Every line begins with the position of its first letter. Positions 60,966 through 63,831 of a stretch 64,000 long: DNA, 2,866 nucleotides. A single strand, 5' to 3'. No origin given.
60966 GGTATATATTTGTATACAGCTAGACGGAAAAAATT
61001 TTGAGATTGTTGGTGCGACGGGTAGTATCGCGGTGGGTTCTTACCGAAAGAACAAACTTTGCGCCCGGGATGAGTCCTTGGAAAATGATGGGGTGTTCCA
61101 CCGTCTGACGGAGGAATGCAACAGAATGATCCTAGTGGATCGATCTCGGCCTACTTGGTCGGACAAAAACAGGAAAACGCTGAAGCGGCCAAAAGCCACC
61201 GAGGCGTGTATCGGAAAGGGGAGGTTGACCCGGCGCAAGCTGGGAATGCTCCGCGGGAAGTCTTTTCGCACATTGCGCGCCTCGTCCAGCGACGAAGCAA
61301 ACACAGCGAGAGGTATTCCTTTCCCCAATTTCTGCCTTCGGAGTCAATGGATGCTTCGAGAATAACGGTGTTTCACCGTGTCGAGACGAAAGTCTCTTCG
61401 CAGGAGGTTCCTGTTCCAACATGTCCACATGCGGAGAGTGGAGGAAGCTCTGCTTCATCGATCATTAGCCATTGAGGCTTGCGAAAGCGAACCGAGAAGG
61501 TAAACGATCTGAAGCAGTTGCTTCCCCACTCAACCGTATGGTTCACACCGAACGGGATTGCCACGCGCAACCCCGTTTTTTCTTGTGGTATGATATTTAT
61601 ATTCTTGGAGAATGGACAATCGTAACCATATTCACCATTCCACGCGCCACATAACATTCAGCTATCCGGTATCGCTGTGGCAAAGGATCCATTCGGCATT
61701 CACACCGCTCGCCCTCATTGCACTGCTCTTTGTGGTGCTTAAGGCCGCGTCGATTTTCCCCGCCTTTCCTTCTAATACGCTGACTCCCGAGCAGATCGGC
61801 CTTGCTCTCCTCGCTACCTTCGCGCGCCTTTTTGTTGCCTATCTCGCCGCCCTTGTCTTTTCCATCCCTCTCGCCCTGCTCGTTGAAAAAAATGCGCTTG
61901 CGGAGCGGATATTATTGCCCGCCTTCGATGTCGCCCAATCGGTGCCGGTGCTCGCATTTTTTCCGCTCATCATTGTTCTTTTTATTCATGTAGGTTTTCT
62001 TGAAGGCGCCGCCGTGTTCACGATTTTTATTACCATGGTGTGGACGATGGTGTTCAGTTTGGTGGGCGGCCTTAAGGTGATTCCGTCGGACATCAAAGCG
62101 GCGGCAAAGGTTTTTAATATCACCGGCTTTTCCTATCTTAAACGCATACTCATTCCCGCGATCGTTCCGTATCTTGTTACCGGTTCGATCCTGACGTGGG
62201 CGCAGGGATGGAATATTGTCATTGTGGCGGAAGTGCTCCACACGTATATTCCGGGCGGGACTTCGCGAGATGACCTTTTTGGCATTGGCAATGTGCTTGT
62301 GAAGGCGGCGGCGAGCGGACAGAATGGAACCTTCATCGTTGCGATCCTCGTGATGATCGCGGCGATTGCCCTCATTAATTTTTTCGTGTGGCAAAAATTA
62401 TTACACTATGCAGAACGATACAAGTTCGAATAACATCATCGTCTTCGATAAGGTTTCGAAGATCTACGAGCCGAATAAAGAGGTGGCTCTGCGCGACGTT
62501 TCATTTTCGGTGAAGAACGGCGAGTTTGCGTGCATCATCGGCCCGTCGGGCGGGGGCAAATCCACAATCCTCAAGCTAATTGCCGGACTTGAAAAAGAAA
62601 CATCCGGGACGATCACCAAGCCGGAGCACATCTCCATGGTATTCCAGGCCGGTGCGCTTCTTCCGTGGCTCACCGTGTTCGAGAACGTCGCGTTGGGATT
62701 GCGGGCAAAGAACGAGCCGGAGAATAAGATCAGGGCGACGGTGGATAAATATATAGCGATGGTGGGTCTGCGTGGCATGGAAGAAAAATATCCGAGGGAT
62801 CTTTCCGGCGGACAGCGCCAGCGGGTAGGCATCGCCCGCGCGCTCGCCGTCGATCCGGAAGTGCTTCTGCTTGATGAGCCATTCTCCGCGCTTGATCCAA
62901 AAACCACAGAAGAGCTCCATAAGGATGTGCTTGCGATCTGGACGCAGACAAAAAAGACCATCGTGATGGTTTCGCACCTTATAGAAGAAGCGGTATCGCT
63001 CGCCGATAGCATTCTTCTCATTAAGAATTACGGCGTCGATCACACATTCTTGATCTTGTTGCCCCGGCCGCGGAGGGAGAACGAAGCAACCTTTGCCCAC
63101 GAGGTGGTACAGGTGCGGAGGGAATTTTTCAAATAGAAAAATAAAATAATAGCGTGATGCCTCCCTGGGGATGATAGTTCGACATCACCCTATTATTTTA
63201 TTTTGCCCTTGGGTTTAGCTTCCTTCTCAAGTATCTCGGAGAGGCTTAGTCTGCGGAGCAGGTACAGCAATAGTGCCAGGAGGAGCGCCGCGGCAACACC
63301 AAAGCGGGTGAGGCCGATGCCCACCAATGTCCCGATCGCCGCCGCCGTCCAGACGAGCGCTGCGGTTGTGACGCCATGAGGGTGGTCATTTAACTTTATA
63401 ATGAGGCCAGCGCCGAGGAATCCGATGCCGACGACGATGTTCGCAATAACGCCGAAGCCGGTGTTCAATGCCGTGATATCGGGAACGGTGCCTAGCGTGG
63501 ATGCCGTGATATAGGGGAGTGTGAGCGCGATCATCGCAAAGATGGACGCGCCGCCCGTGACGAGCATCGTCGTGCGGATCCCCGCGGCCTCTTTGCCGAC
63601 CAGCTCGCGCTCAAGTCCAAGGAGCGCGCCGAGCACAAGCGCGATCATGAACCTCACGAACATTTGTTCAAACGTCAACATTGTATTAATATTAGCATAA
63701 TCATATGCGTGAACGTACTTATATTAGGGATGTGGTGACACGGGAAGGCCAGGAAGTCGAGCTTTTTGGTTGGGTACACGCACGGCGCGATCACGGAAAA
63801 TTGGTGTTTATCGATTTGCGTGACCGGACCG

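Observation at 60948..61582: ~600 nt promoter-to-terminator non-coding region dense in GNRA-capped hairpins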

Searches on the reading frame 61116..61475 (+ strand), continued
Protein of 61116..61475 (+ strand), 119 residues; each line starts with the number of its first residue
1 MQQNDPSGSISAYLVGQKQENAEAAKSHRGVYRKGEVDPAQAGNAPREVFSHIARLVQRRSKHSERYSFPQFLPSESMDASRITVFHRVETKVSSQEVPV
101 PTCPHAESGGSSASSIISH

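Call 81: find_encoding_contigs(protein=P0123, flank=10000, max_places=6)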
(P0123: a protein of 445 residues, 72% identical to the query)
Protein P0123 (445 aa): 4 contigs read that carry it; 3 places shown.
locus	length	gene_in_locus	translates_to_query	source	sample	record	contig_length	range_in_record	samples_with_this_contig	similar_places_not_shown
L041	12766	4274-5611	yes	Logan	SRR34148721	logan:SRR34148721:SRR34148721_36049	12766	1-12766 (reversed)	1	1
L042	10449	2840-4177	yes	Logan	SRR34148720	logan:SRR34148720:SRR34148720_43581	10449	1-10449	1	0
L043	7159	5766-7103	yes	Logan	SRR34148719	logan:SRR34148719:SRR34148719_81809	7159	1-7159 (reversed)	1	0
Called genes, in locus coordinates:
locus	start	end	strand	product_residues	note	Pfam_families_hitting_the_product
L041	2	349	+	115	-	?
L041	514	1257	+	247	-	-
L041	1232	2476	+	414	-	-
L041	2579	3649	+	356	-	PF04041:Glyco_hydro_130, PF04616:Glyco_hydro_43 (faint), PF00251:Glyco_hydro_32N (faint)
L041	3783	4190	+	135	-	-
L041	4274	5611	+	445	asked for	PF07963:N_methyl, PF07953:Toxin_R_bind_N, PF13385:Laminin_G_3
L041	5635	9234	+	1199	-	PF00041:fn3 (faint), PF18370:RGI_lyase (faint), PF13229:Beta_helix, PF17957:Big_7, PF01471:PG_binding_1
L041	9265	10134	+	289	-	-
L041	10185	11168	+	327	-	-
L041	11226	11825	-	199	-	-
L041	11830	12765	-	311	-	?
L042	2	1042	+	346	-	?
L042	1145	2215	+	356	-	PF04041:Glyco_hydro_130, PF04616:Glyco_hydro_43 (faint), PF00251:Glyco_hydro_32N (faint)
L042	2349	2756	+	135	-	-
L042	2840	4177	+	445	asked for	PF07963:N_methyl, PF07953:Toxin_R_bind_N, PF13385:Laminin_G_3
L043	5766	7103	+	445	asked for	PF07963:N_methyl, PF07953:Toxin_R_bind_N, PF13385:Laminin_G_3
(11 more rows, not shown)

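Call 103: search_protein_families(library=ncbifam, proteins=[L023:5130-6662:+], max_evalue=0.01)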
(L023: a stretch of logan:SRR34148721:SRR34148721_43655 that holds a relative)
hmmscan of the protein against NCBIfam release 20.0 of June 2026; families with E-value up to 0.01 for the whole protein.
L023:5130-6662:+ (510 aa): 2 families
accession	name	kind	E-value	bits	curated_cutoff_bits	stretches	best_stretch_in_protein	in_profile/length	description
NF002829.0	PRK03007.1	equivalog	0.0002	20.4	385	1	169-221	65-115/425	deoxyguanosinetriphosphate triphosphohydrolase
TIGR01353.1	dGTP_triPase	subfamily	0.00031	20.4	152.35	1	167-221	35-98/389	dGTP triphosphohydrolase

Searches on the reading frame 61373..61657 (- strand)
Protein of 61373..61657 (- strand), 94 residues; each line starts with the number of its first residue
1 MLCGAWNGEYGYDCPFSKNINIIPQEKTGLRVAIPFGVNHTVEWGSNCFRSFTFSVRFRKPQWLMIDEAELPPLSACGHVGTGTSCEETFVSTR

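Call 8: search_protein_families(library=pfam, proteins=[window:61373-61657:-], max_evalue=0.1)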
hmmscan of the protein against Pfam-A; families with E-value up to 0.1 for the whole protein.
window:61373-61657:- (94 aa): 0 families

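Call 103: search_protein_families(library=ncbifam, proteins=[L023:5130-6662:+], max_evalue=0.01)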
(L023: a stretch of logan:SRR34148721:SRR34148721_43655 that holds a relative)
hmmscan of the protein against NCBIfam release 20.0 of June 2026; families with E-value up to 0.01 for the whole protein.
L023:5130-6662:+ (510 aa): 2 families
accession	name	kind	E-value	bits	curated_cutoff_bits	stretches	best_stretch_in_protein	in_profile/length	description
NF002829.0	PRK03007.1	equivalog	0.0002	20.4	385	1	169-221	65-115/425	deoxyguanosinetriphosphate triphosphohydrolase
TIGR01353.1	dGTP_triPase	subfamily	0.00031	20.4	152.35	1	167-221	35-98/389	dGTP triphosphohydrolase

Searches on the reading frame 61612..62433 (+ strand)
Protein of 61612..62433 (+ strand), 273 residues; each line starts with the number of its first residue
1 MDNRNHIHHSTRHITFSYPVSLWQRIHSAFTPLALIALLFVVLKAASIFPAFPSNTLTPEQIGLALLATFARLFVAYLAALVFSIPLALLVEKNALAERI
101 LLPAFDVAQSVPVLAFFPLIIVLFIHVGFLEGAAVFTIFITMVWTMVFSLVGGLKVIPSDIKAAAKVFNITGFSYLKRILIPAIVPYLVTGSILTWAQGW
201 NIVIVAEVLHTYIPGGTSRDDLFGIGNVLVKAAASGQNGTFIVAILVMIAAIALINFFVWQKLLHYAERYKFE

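Call 8: search_protein_families(library=pfam, proteins=[window:61612-62433:+], max_evalue=0.1)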
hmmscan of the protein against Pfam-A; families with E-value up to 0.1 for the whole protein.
window:61612-62433:+ (273 aa): 1 family
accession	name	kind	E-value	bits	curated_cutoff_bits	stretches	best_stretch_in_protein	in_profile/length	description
PF00528.27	BPD_transp_1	-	1.7e-15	57.7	26.4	1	85-258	2-174/184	Binding-protein-dependent transport system inner membrane component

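Call 10: find_related_loci(query=window:61612-62433:+, collection=genome_contigs, flank=4000)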
Query window:61612-62433:+ (273 aa) in genome_contigs; peptide patterns used: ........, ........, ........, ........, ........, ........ (x = any residue, [..] = any of these).
102 stretches matched a pattern; 20 encode a relative of the query (tblastn E <= 1e-3); 20 distinct loci.
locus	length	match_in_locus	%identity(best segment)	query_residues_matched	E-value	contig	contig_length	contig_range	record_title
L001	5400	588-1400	69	1-273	2e-123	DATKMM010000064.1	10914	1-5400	MAG TPA_asm: Candidatus Paceibacterota bacterium isolate SMAG_U14711 k141_2226070, whole genome shotgun sequence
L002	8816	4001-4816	59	2-273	4e-103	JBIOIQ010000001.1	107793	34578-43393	MAG: Candidatus Saccharimonadia bacterium isolate GcC11-16 k141_1710467_length_107793_cov_47.0000, whole genome shotgun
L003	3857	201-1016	59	1-273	2e-101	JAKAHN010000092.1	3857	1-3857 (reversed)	MAG: bacterium isolate WY3.bin111 NODE_52823_length_3857_cov_1.200268, whole genome shotgun sequence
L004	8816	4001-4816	58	1-273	3e-100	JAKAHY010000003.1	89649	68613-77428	MAG: bacterium isolate WY3.bin152 NODE_355_length_89649_cov_2.188255, whole genome shotgun sequence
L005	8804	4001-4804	60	5-273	2e-97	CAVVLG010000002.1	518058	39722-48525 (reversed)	MAG: Candidatus Adlerbacteria bacterium isolate MFD09222.bin.1.2 genome assembly, contig: contig_36000, whole genome sho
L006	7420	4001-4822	51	1-273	3e-93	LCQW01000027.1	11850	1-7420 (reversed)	MAG: Candidatus Kaiserbacteria bacterium GW2011_GWA2_52_12 UY67_C0027, whole genome shotgun sequence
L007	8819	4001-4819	56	2-273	5e-93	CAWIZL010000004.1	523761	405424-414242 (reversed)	MAG: Candidatus Doudnabacteria bacterium isolate MFD00964.bin.2.76 genome assembly, contig: contig_93270, whole genome s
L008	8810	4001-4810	55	2-273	2e-92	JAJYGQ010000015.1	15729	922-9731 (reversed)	MAG: bacterium isolate DBS1-3.bin146 NODE_7000_length_15729_cov_1.81393, whole genome shotgun sequence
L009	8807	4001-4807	55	10-273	2e-91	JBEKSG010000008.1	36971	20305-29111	MAG: Minisyncoccia bacterium isolate SPRUCE 529 SPRUCE_529_8, whole genome shotgun sequence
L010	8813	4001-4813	53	3-273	4e-86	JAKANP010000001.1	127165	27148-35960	MAG: bacterium isolate WY5.bin78 NODE_202_length_127165_cov_1.973260, whole genome shotgun sequence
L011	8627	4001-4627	58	65-273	3e-81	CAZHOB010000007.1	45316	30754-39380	MAG TPA_asm: uncultured Candidatus Saccharibacteria bacterium isolate SRP193066_co2_91 genome assembly, contig: NODE_323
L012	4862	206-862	55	55-273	6e-78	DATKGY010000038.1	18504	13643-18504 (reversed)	MAG TPA_asm: Patescibacteria group bacterium isolate SMAG_U14563 k141_55919, whole genome shotgun sequence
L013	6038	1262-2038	50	16-273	2e-77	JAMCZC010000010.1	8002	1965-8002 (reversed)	MAG: Patescibacteria group bacterium isolate FK_Sedi_B_Bin.322 NODE_39215_length_8002_cov_52.5239, whole genome shotgun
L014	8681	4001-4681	52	52-273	1e-74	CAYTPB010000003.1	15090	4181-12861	MAG TPA_asm: uncultured Gammaproteobacteria bacterium isolate SRP271791_co2_60 genome assembly, contig: NODE_974_length_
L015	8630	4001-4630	51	64-273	4e-74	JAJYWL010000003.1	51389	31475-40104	MAG: bacterium isolate FK3.bin113 NODE_1177_length_51389_cov_3.006691, whole genome shotgun sequence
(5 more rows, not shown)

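Call 103: search_protein_families(library=ncbifam, proteins=[L023:5130-6662:+], max_evalue=0.01)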
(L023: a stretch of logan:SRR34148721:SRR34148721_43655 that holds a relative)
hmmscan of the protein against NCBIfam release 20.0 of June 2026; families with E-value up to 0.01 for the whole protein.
L023:5130-6662:+ (510 aa): 2 families
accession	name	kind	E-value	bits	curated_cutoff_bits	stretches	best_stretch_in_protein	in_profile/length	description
NF002829.0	PRK03007.1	equivalog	0.0002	20.4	385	1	169-221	65-115/425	deoxyguanosinetriphosphate triphosphohydrolase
TIGR01353.1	dGTP_triPase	subfamily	0.00031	20.4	152.35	1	167-221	35-98/389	dGTP triphosphohydrolase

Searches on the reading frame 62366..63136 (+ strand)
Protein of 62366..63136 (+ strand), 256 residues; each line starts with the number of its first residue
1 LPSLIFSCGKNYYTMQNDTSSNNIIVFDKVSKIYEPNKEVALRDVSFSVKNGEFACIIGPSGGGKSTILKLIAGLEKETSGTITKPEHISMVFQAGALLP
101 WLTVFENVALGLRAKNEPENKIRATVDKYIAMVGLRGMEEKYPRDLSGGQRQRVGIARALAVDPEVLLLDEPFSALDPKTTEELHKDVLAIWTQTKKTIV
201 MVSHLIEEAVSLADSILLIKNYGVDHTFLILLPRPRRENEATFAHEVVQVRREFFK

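Call 8: search_protein_families(library=pfam, proteins=[window:62366-63136:+], max_evalue=0.1)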
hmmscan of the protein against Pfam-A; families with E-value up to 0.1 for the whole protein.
window:62366-63136:+ (256 aa): 13 families
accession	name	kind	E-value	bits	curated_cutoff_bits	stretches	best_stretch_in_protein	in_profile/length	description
PF00005.33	ABC_tran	-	4.6e-32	111.9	25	1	42-173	1-136/137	ABC transporter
PF13304.12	AAA_21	-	1.9e-09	38.4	27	2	143-204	235-298/304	AAA domain, putative AbiEii toxin, Type IV TA system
PF02463.25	SMC_N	-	0.00038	20.4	40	0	144-219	135-211/220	RecF/RecN/SMC N terminal domain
PF13401.12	AAA_22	-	0.0045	17.7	27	1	52-140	5-65/130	AAA domain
PF03193.22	RsgA_GTPase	-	0.0049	17.1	30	1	40-82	95-136/174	RsgA GTPase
PF09818.15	ABC_ATPase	-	0.006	16.1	23.2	0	144-219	156-229/283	P-loop domain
PF13521.12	AAA_28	-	0.0063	17.2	27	1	56-95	3-38/164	AAA domain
PF13555.12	AAA_29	-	0.0088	16.2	27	1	48-69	18-39/61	P-loop containing region of AAA domain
PF13476.12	AAA_23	-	0.025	15.7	27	1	47-72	17-39/201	AAA domain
PF25199.1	nSTAND_NTPase5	-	0.03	14.6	34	0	50-73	39-62/145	Novel STAND NTPase 5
PF20703.3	nSTAND1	-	0.038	14.1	27.1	1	45-92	26-71/379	Novel STAND NTPase 1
PF13558.12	SbcC_Walker_B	-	0.046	14.4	27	0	162-184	62-84/90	SbcC/RAD50-like, Walker B motif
PF13191.12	AAA_16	-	0.082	13.8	32.6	0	52-110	24-78/167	AAA ATPase domain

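Call 103: search_protein_families(library=ncbifam, proteins=[L023:5130-6662:+], max_evalue=0.01)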
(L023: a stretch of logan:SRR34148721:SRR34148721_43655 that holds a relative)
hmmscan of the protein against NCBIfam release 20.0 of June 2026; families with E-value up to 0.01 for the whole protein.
L023:5130-6662:+ (510 aa): 2 families
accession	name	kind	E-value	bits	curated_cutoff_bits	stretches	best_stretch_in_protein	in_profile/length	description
NF002829.0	PRK03007.1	equivalog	0.0002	20.4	385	1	169-221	65-115/425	deoxyguanosinetriphosphate triphosphohydrolase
TIGR01353.1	dGTP_triPase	subfamily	0.00031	20.4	152.35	1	167-221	35-98/389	dGTP triphosphohydrolase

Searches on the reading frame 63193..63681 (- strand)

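Call 103: search_protein_families(library=ncbifam, proteins=[window:63193-63681:-], max_evalue=0.01)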
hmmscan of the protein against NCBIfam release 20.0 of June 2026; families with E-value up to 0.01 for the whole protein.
window:63193-63681:- (162 aa): 2 families
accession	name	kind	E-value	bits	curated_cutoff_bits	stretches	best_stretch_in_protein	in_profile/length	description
NF007431.0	PRK09977.1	equivalog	1.2e-20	74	214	1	6-148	4-139/215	MgtC/SapB family protein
NF011912.0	PRK15385.1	equivalog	8.2e-16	58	255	1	8-143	11-130/231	MgtC family protein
